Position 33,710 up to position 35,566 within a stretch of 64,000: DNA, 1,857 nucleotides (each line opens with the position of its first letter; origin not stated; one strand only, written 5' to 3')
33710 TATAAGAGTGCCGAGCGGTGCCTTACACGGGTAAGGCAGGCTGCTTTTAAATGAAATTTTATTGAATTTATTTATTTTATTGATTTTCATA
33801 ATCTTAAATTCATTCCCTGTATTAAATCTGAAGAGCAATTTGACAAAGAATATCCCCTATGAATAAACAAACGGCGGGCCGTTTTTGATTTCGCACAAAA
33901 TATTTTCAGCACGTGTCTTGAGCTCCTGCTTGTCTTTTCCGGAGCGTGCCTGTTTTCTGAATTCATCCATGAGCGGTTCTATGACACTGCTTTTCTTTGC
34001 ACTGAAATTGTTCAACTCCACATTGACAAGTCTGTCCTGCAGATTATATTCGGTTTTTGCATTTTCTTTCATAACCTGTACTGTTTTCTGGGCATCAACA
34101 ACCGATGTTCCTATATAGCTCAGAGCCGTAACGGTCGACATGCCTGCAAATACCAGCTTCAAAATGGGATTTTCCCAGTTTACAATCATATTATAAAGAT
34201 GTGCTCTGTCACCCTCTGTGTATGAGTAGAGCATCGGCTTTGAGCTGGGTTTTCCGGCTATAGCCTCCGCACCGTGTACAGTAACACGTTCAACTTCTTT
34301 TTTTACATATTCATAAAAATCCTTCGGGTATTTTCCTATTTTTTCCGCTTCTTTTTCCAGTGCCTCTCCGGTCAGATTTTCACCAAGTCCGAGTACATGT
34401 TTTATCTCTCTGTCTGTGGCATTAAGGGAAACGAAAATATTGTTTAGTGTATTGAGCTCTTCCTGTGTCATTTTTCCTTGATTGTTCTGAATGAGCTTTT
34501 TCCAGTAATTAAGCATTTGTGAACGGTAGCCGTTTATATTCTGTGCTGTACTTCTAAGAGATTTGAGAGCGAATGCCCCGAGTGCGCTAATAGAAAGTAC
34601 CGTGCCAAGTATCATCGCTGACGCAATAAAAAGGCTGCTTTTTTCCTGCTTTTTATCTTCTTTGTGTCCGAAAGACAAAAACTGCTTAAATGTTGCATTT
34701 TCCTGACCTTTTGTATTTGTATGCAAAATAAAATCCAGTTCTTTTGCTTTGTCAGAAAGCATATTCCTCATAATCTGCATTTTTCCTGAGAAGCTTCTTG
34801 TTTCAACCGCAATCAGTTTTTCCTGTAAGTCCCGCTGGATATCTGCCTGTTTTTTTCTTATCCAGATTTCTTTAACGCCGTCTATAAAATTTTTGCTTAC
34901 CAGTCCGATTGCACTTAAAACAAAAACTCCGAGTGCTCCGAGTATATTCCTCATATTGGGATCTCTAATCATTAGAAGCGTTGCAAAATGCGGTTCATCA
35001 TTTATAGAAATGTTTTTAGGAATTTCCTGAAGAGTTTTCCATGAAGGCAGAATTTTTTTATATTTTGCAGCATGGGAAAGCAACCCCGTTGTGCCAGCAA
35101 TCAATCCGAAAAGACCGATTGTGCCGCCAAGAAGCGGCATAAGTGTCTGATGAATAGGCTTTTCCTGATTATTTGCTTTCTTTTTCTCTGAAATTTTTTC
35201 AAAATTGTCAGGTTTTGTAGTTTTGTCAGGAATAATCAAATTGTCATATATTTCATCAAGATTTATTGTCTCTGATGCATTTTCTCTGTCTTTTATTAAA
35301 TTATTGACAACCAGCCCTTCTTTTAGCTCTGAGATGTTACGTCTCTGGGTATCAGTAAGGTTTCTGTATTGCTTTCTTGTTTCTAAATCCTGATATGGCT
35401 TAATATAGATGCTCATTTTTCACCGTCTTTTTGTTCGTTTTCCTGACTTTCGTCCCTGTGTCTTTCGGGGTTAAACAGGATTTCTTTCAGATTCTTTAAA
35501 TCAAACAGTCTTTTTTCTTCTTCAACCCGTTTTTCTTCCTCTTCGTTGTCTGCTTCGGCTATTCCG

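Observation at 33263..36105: Three-gene operon of unrecognisable proteins under the riboswitch-like leader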

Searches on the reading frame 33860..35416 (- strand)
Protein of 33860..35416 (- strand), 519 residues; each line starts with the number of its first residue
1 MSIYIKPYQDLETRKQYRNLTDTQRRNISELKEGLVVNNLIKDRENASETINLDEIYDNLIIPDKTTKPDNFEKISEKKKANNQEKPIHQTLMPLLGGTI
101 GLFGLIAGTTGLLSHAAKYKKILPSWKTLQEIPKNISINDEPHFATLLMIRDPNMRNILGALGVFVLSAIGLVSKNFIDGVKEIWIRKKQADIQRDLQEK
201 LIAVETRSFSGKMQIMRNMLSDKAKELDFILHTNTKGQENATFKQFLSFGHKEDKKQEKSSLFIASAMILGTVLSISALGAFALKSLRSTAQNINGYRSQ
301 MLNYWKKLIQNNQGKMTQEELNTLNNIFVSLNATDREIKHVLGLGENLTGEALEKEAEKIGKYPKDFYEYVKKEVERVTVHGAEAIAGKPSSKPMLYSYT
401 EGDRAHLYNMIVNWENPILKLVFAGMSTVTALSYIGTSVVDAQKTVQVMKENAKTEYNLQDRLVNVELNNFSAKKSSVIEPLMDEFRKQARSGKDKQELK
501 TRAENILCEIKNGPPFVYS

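Call 4: search_protein_families(library=pfam, proteins=[window:33860-35416:-], max_evalue=1)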
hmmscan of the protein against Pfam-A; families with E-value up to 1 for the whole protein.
window:33860-35416:- (519 aa): 1 family
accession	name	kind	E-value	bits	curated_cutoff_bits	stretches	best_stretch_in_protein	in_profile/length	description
PF01594.21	AI-2E_transport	-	0.011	15.4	34.3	0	263-332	55-119/327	AI-2E family transporter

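Call 8: search_protein_families(library=ncbifam, proteins=[window:33860-35416:-], max_evalue=1)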
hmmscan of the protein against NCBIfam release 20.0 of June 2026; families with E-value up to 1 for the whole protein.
window:33860-35416:- (519 aa): 2 families
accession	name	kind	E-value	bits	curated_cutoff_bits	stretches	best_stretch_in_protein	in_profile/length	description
NF051447.1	HblD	equivalog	0.011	14.7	650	1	287-349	117-179/409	hemolysin BL lytic component L1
TIGR04561.1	membra_charge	hypoth_equivalog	0.13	12.5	30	0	418-472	16-68/82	TIGR04561 family membrane protein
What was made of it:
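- On ClyA-family alpha-pore-forming toxins: NCBIfam HblD scores 14.7 bits against a cut-off of 650 (call 8).
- There is a faint NCBIfam HblD match, E = 0.011 (call 8).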

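Call 9: find_homologous_proteins(query=window:33860-35416:-)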
Query window:33860-35416:- (519 aa): 152 proteins with E <= 0.001 among 8000 candidates; the best 120 are listed.
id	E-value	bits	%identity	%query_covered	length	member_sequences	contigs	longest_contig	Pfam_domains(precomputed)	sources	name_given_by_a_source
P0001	0.0e+0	1125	99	100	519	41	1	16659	-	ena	-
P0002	3.1e-280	948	81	99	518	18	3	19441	-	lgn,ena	-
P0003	6.7e-277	937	81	99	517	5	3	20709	-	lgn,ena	-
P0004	3.9e-276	934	81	99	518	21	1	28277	-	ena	-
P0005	2.8e-246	836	74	99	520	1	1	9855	-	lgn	-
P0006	5.2e-185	634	60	100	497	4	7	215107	-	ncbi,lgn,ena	-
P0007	2.3e-184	632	58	100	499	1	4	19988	-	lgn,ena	-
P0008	4.0e-182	624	58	99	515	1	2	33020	-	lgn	-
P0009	4.1e-182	624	59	99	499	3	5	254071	-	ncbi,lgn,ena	-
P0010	9.3e-182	623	58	99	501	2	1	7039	-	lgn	-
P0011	9.6e-182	623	59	99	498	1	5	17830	-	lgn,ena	-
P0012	1.8e-181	622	59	99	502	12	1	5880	-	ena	-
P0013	2.0e-181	622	58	99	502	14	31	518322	-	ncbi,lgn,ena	-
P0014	8.0e-181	620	59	99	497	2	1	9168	-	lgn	-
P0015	9.6e-181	620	57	99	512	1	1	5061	-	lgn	-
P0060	1.2e-164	567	55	99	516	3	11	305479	-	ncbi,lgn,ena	-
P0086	2.9e-112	394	46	99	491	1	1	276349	-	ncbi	-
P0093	3.9e-88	314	38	99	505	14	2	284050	-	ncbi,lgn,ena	-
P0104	4.2e-79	285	36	99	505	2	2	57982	-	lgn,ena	-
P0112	8.2e-78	280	36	99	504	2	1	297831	-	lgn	-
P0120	1.3e-76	276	36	97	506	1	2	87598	-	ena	-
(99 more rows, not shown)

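Call 12: find_encoding_contigs(protein=P0013, flank=6000, max_places=3)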
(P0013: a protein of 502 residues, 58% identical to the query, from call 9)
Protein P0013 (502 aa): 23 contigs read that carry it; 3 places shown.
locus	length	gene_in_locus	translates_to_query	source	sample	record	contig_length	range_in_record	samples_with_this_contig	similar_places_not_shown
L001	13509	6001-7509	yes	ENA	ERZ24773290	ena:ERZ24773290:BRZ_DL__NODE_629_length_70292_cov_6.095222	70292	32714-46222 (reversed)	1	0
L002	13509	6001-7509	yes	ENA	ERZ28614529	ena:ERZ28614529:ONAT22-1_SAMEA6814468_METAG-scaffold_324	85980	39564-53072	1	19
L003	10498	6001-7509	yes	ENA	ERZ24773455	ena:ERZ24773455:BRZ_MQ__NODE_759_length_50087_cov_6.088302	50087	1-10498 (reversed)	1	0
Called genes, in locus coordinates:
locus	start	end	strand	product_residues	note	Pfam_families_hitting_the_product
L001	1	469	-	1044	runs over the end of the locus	PF01627:Hpt, PF02895:H-kinase_dim, PF02518:HATPase_c, PF01584:CheW, PF00072:Response_reg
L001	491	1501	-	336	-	PF00015:MCPsignal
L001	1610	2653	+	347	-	PF01584:CheW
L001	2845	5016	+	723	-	-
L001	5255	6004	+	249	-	-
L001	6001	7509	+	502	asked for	-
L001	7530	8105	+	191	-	-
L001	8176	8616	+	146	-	-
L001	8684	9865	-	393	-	PF00753:Lactamase_B, PF19583:ODP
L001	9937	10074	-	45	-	PF00301:Rubredoxin, PF21349:RUBY_RBDX (faint)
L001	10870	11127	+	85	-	-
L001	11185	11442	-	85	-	-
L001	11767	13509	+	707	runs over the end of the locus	PF00395:SLH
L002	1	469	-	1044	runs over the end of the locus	PF01627:Hpt, PF02895:H-kinase_dim, PF02518:HATPase_c, PF01584:CheW, PF00072:Response_reg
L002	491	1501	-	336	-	PF00015:MCPsignal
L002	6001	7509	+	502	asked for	-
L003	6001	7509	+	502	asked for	-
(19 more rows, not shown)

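Call 13: find_encoding_contigs(protein=P0093, flank=6000, max_places=3)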
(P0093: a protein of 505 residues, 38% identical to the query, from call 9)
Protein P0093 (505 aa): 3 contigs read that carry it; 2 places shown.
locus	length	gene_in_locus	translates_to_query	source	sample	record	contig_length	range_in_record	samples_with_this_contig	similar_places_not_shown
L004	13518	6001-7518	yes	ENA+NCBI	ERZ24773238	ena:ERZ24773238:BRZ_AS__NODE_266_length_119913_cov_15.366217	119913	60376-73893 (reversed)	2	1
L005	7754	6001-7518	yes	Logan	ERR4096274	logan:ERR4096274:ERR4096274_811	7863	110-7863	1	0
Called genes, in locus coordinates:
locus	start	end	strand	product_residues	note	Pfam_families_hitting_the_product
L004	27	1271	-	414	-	PF14684:Tricorn_C1 (weak), PF00595:PDZ, PF13180:PDZ_2, PF17820:PDZ_6, PF03572:Peptidase_S41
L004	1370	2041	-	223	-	-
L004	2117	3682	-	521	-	PF00515:TPR_1 (faint), PF07719:TPR_2 (faint), PF13174:TPR_6 (faint), PF13181:TPR_8 (faint), PF13414:TPR_11 (faint), PF13424:TPR_12 (faint), PF14559:TPR_19, PF12895:ANAPC3 (weak), +10 more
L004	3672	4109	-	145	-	PF04977:DivIC (weak)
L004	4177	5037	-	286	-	-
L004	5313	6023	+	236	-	-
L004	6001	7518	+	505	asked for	-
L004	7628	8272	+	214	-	-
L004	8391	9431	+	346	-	-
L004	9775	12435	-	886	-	PF01326:PPDK_N, PF00391:PEP-utilizers, PF02896:PEP-utilizers_C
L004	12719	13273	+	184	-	-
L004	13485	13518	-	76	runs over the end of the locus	-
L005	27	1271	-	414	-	PF14684:Tricorn_C1 (weak), PF00595:PDZ, PF13180:PDZ_2, PF17820:PDZ_6, PF03572:Peptidase_S41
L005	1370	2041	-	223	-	-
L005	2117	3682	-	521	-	PF00515:TPR_1 (faint), PF07719:TPR_2 (faint), PF13174:TPR_6 (faint), PF13181:TPR_8 (faint), PF13414:TPR_11 (faint), PF13424:TPR_12 (faint), PF14559:TPR_19, PF12895:ANAPC3 (weak), +10 more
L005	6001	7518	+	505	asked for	-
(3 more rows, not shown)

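Call 27: search_solved_structures(query=A4, max_evalue=10)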
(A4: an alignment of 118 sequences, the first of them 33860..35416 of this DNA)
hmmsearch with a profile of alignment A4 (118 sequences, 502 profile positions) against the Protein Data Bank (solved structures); distinct sequences matched with E-value up to 10: 8.
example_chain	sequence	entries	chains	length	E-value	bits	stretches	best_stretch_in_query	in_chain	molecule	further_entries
6n2y_b2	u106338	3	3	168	0.0091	18.1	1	281-371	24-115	ATP synthase subunit b | Bacillus PS3 ATP synthase subunit b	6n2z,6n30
9jc1_A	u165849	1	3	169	0.0092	18.1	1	279-371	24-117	ATP synthase subunit b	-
4tql_A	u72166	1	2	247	0.022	16.8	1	281-369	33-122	Three helix bundle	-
6n2d_b2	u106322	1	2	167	0.15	14.1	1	281-370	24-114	ATP synthase subunit b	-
6n2y_b1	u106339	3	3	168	0.22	13.5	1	281-371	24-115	ATP synthase subunit b | Bacillus PS3 ATP synthase subunit b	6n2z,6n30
9jc1_B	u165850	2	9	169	0.23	13.5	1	279-371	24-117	ATP synthase subunit b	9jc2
7bqq_A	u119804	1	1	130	0.32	13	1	293-366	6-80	Gogy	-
5cwc_A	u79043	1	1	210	1.4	10.8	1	274-367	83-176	Designed helical repeat protein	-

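Call 31: find_encoding_contigs(protein=P0112, flank=6000, max_places=2)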
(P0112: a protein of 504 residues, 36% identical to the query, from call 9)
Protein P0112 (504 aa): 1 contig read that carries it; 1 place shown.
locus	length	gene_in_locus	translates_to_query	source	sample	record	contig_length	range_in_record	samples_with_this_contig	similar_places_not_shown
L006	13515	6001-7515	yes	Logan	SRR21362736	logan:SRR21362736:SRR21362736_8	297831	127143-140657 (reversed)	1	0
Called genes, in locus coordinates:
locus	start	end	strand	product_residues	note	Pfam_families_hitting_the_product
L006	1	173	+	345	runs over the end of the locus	PF01594:AI-2E_transport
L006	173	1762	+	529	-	PF19864:Radical_SAM_N2, PF04055:Radical_SAM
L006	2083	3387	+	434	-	PF00709:Adenylsucc_synt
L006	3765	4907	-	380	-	PF22674:C2185-like_N, PF04055:Radical_SAM, PF13353:Fer4_12 (weak)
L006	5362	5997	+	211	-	-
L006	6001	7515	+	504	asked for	-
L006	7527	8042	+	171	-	-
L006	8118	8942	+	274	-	PF13487:HD_5, PF01966:HD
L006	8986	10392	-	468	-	PF05681:Fumerase, PF05683:Fumerase_C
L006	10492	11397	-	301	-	PF00669:Flagellin_N, PF00700:Flagellin_C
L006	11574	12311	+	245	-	PF20260:PUA_4 (weak), PF04452:Methyltrans_RNA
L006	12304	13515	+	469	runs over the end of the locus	PF01743:PolyA_pol, PF12627:PolyA_pol_RNAbd, PF01966:HD (weak), PF13735:tRNA_NucTran2_2 (weak)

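Call 32: find_encoding_contigs(protein=P0086, flank=6000, max_places=2)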
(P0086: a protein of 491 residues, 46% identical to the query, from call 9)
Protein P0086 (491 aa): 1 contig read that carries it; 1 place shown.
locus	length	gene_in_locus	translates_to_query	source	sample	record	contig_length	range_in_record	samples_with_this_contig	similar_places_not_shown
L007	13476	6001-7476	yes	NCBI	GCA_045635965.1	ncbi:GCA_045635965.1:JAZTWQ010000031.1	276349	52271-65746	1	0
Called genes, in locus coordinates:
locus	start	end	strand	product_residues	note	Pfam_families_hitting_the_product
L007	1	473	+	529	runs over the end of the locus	-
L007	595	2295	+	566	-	-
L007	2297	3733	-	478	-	PF01520:Amidase_3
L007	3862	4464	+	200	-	-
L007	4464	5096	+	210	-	-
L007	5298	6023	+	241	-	-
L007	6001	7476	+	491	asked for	-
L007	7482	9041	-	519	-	PF00795:CN_hydrolase (weak), PF02540:NAD_synthase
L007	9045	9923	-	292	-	PF08478:POTRA_1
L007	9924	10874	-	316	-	PF01820:Dala_Dala_lig_N, PF02655:ATP-grasp_3, PF02786:CPSase_L_D2, PF08443:RimK, PF07478:Dala_Dala_lig_C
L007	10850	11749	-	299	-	PF01565:FAD_binding_4, PF02873:MurB_C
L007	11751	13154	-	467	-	PF01225:Mur_ligase, PF08245:Mur_ligase_M, PF02875:Mur_ligase_C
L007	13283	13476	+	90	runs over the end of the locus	-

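Call 33: find_related_loci(query=A4, collection=genome_contigs, flank=4000)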
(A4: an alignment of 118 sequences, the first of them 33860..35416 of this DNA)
Query A4 (519 aa) in genome_contigs; peptide patterns used: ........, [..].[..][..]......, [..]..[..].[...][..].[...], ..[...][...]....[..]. (x = any residue, [..] = any of these).
599 stretches matched a pattern (row limit reached: there are more); 503 encode a relative of the query (tblastn E <= 1e-3); the best 80 are kept; 80 distinct loci.
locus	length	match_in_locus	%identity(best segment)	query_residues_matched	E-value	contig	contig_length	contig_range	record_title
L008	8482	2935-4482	81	4-519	0e+0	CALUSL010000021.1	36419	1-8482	MAG: Candidatus Gastranaerophilales bacterium isolate BRZ_CA__bin86 genome assembly, contig: BRZ_CA__NODE_1321_length_36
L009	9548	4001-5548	81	4-519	0e+0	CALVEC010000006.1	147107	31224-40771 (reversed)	MAG: Candidatus Gastranaerophilales bacterium isolate BRZ_GG__bin60 genome assembly, contig: BRZ_GG__NODE_152_length_147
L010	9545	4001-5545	81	4-519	0e+0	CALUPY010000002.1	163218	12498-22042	MAG: Candidatus Gastranaerophilales bacterium isolate BRZ_BN__bin44 genome assembly, contig: BRZ_BN__NODE_98_length_1632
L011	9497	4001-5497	58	5-519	0e+0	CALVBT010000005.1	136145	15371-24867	MAG: Candidatus Gastranaerophilales bacterium isolate BRZ_PB__bin5 genome assembly, contig: BRZ_PB__NODE_117_length_1361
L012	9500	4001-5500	58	1-519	0e+0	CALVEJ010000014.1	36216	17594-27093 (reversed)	MAG: Candidatus Gastranaerophilales bacterium isolate BRZ_S__bin91 genome assembly, contig: BRZ_S__NODE_2150_length_3621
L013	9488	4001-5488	58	5-519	0e+0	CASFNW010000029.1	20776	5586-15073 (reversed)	uncultured bacterium isolate A102_L1_328328_idba_bin.89 genome assembly, contig: A102_L1_328328_idba_bin.89.fa_scaffold_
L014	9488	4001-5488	58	5-519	0e+0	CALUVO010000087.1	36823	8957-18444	MAG: Candidatus Gastranaerophilales bacterium isolate E09__bin203 genome assembly, contig: E09__k127_7967178, whole geno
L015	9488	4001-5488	57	4-519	0e+0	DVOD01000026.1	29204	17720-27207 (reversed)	MAG TPA_asm: Candidatus Limenecus avicola isolate CHK154-7741 CHK154__C142833_L29204_ERR2241939, whole genome shotgun se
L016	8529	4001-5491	58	5-519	0e+0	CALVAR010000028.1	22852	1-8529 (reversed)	MAG: Candidatus Gastranaerophilales bacterium isolate BRZ_DG__bin19 genome assembly, contig: BRZ_DG__NODE_2984_length_22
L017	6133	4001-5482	59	4-519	0e+0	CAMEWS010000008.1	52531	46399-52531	MAG: uncultured Clostridia bacterium isolate SRR11489792_bin.93_metaWRAP_v1.3_MAG genome assembly, contig: ERZ11466811.5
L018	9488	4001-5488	59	5-519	0e+0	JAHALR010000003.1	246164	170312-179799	MAG: Clostridium sp. isolate L3_068_000M1_dasL3_068_000M1_metabat.metabat.27 L3_068_000M1_scaffold_41, whole genome shot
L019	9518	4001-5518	57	5-519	0e+0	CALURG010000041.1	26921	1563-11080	MAG: Candidatus Gastranaerophilales bacterium isolate E04__bin228 genome assembly, contig: E04__k127_501547, whole genom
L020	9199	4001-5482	58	5-516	0e+0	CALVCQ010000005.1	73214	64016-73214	MAG: Candidatus Gastranaerophilales bacterium isolate BRZ_AN__bin36 genome assembly, contig: BRZ_AN__NODE_543_length_732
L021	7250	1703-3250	57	4-519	0e+0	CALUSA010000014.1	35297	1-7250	MAG: Candidatus Gastranaerophilales bacterium isolate BRZ_QD__bin22 genome assembly, contig: BRZ_QD__NODE_1752_length_35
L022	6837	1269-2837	55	5-519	0e+0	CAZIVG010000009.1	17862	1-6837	MAG TPA_asm: uncultured Muribaculaceae bacterium isolate SRP242652_co2_214 genome assembly, contig: NODE_3485_length_178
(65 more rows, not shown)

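Call 40: predict_structure(alignment_id=A4)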
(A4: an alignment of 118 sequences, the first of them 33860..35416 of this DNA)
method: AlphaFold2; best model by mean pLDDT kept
length: 519 residues; sequences in the alignment: 118
mean_pLDDT: 70.8   pTM: 0.60
mean pLDDT of the five models: 70.8, 67.1, 66.3, 65.7, 61.0
residues with pLDDT >= 90: 47; 70-90: 256; 50-70: 147; < 50: 69
segments of 3 or more residues with pLDDT < 50: 1-9, 41-51, 65-76, 129-133, 234-256, 398-400
pLDDT, mean of each block of 10 residues (from residue 1): 40 69 70 56 44 54 45 47 62 79 78 70 59 50 60 61 77 85 89 89 85 85 87 50 39 51 79 82 75 69 78 75 76 77 67 70 74 70 50 52 69 73 80 86 92 93 90 91 92 89 87 65
secondary structure, 60 per line:
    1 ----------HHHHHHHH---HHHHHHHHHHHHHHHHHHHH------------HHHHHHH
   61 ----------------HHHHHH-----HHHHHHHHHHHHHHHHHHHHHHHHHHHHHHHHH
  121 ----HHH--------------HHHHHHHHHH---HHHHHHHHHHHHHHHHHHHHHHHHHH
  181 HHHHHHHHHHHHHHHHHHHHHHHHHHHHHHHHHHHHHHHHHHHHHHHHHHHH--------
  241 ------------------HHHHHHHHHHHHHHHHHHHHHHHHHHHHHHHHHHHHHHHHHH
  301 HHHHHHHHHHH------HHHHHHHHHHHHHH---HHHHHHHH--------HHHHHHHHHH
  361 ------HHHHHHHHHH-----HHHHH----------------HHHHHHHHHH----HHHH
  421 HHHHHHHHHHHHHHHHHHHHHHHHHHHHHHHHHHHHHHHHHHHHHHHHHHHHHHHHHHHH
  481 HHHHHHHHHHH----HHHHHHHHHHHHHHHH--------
elements in order: H11-18 H22-41 H54-60 H77-82 H88-120 H142-151 H155-232 H259-311 H318-331 H335-342 H351-360 H367-376 H382-386 H403-412 H417-491 H496-511
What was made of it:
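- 33857..35416 (-): Gene B, 519 aa: integral membrane protein with hydrophobic segments at about 92-114, 158-178, 258-283 and 418-438, and very long helices continuing from TM2 and TM4. AF2 model: pLDDT 70.8, pTM 0.60, helices 155-232, 259-311 and 417-491 (call 40).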

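Call 43: search_protein_representatives(alignment_id=A4)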
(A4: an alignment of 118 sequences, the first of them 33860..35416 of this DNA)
Query: 118 sequences, 502 profile positions. Proteins with E-value up to 0.001 (for the whole library): 246; up to 1e-10: 163; up to 1e-30: 100. The best 150 are listed.
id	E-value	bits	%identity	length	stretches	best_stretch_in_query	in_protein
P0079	2.4e-197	673.2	-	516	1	30-502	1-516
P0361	1.6e-187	640.8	-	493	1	1-502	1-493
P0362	5.0e-184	629.3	-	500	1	5-502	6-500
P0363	1.9e-176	604.2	-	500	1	1-502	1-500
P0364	2.0e-165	567.9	-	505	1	1-502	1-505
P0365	3.6e-164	563.8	-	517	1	3-502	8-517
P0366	4.0e-164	563.6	-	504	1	6-502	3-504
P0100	3.0e-163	560.7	-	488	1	5-502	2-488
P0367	1.1e-161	555.6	-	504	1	1-502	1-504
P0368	1.7e-159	548.4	-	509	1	4-502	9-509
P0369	2.2e-152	524.9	-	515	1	25-501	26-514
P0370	2.5e-150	518.1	-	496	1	4-501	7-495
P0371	9.9e-146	502.9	-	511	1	2-502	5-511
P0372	1.8e-144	498.8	-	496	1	6-502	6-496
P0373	1.1e-143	496.2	-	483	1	13-502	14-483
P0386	2.8e-112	392.6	-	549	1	10-502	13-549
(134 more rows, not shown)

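Call 44: fold_search(model_id=the predicted structure, library=pdb)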
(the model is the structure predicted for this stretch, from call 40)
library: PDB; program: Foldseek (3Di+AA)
matches with E <= 10: 198; with E <= 0.001: 0
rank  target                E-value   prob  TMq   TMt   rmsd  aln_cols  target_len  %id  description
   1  2wcd_A                2.1e-01  0.75  0.18  0.30  34.1       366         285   11  Crystal structure of the assembled cytolysin A pore (released 2009-05-05)
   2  9dgr_e                2.2e-01  0.21  0.13  0.03  44.0       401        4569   12  Composite structure of dynein-dynactin on microtubules (released 2025-09-10)
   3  6mrt_A                2.9e-01  0.80  0.19  0.30  32.8       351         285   11  12-meric ClyA pore complex (released 2019-05-15)
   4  9mg8_B                3.4e-01  0.12  0.10  0.14  41.6       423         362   11  Crystal Structure of b-iTHR-110 (released 2025-12-17)
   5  9e9r                  3.9e-01  0.10  0.09  0.02  47.2       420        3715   10  The Structure of ApoB100 from Human Low-Density Lipoprotein (released 2024-12-18)
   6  8j07_n9               4.6e-01  0.14  0.12  0.02  47.6       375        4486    9  96nm repeat of human respiratory doublet microtubule and associated axonemal complexes (released 2023-07-26)
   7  9ea7                  4.8e-01  0.07  0.09  0.02  58.7       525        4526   10  The Structure of ApoB100 from Human Low-Density Lipoprotein (released 2024-12-18)
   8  9a65_B                5.1e-01  0.13  0.11  0.09  59.6       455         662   10  Integrative model of YVAQ-MCPB by crosslinking MS and deep learning (released 2024-09-18)
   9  7zr1_D                5.3e-01  0.08  0.11  0.08  73.6       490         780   12  Chaetomium thermophilum Mre11-Rad50-Nbs1 complex bound to ATPyS (composite structure) (released 2023-01-11)
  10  6gy7_C                6.1e-01  0.18  0.13  0.18  29.5       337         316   12  Crystal structure of XaxB from Xenorhabdus nematophil (released 2018-07-25)
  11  2ch7_B                7.6e-01  0.13  0.12  0.19  47.8       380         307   10  Crystal structure of the cytoplasmic domain of a bacterial chemoreceptor from Thermotoga maritima (released 2006-04-18)
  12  8i3j                  7.9e-01  0.11  0.11  0.17  23.2       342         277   11  Crystal structure of human inner-arm dynein heavy chain d stalk and microtubule binding domain (released 2023-08-09)
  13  7n6g_3R               9.9e-01  0.08  0.10  0.13  32.3       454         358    8  C1 of central pair (released 2022-05-18)
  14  9kdd_A                9.9e-01  0.04  0.08  0.07  41.5       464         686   12  Structure of GSK1702934A-bound TRPC3 at 3.3 angstrom (released 2025-10-08)
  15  7n6g_3O               1.0e+00  0.10  0.12  0.17  41.0       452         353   10  C1 of central pair (released 2022-05-18)
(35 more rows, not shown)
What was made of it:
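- On ClyA-family alpha-pore-forming toxins: Foldseek E = 0.2-0.3, TM 0.18-0.30 (call 44).
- The best Foldseek hits for B are the ClyA pore, XaxB and MakA (E = 0.2-1.9, TM 0.13-0.30; call 44).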
